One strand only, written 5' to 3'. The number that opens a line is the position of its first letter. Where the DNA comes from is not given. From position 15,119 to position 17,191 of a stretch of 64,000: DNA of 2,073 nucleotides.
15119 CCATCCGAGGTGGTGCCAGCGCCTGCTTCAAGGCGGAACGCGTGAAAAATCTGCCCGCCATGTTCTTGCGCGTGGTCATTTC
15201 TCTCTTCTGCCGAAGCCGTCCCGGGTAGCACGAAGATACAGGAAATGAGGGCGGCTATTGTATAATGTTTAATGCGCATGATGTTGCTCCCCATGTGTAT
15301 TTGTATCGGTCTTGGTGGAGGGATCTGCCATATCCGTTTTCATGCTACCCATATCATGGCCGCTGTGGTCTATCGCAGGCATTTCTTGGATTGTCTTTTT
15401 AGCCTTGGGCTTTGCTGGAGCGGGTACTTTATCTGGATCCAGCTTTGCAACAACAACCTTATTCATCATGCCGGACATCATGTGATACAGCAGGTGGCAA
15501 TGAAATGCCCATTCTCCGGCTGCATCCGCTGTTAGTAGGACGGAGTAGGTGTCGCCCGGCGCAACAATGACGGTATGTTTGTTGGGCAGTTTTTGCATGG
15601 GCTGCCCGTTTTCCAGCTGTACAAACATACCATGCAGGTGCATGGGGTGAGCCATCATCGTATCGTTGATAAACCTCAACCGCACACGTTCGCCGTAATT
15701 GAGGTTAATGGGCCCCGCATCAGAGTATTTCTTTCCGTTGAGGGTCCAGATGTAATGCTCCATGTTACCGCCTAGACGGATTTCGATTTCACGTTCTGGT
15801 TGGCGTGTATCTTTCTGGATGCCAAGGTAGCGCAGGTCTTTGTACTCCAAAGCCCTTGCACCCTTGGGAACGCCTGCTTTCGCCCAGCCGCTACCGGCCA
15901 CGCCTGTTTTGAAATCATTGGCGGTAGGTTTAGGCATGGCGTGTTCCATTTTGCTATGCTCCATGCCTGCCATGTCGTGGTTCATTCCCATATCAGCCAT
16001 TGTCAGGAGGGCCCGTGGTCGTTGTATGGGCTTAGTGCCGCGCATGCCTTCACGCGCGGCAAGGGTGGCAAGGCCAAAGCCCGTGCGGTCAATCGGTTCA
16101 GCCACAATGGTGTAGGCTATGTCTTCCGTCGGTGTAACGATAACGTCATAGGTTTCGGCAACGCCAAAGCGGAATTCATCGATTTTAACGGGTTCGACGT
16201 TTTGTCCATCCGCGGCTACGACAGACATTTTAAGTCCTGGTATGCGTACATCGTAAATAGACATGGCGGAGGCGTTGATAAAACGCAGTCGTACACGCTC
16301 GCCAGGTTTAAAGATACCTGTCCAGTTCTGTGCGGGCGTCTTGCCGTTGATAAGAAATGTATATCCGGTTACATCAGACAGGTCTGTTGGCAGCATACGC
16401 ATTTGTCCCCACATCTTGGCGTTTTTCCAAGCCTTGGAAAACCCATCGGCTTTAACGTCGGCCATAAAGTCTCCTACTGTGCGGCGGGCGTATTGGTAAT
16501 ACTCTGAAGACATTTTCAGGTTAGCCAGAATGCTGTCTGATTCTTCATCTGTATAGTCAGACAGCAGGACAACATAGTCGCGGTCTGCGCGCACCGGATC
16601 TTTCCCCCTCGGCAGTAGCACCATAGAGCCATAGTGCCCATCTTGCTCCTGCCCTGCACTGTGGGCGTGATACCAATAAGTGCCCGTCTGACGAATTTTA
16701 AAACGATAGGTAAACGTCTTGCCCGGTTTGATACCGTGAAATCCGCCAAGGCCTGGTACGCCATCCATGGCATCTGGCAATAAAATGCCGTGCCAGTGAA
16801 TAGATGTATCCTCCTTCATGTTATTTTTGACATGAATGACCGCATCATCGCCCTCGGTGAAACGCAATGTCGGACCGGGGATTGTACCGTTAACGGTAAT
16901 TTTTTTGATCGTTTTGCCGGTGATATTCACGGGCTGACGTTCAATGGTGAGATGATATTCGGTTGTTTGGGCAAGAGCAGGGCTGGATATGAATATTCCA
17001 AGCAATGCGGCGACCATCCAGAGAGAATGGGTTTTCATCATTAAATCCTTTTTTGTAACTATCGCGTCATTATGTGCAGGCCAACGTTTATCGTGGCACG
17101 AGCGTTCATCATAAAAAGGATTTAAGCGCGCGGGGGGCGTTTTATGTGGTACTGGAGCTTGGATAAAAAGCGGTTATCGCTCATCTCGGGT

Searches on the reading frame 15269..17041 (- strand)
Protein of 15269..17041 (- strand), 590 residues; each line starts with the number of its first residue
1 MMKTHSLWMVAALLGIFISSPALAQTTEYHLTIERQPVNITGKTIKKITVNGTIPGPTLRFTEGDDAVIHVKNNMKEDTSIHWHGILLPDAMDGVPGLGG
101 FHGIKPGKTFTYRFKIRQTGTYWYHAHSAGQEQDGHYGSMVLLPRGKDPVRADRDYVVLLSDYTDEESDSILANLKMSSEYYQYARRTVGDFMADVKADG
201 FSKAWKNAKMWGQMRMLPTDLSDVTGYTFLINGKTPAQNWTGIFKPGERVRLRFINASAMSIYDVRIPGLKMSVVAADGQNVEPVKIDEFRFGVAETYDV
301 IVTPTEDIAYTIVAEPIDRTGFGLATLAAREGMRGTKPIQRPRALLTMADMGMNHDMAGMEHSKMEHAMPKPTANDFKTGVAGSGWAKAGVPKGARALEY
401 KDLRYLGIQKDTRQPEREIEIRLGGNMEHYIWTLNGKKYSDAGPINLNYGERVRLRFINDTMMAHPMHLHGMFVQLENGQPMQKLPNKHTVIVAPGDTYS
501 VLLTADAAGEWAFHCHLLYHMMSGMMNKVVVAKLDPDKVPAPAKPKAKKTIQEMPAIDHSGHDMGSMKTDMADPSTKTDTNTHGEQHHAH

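Call 40: find_encoding_contigs(protein=window:15269-17041:-, flank=10000, max_places=1)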
Protein window:15269-17041:- (590 aa): no gene with exactly this product is on record in the collection.
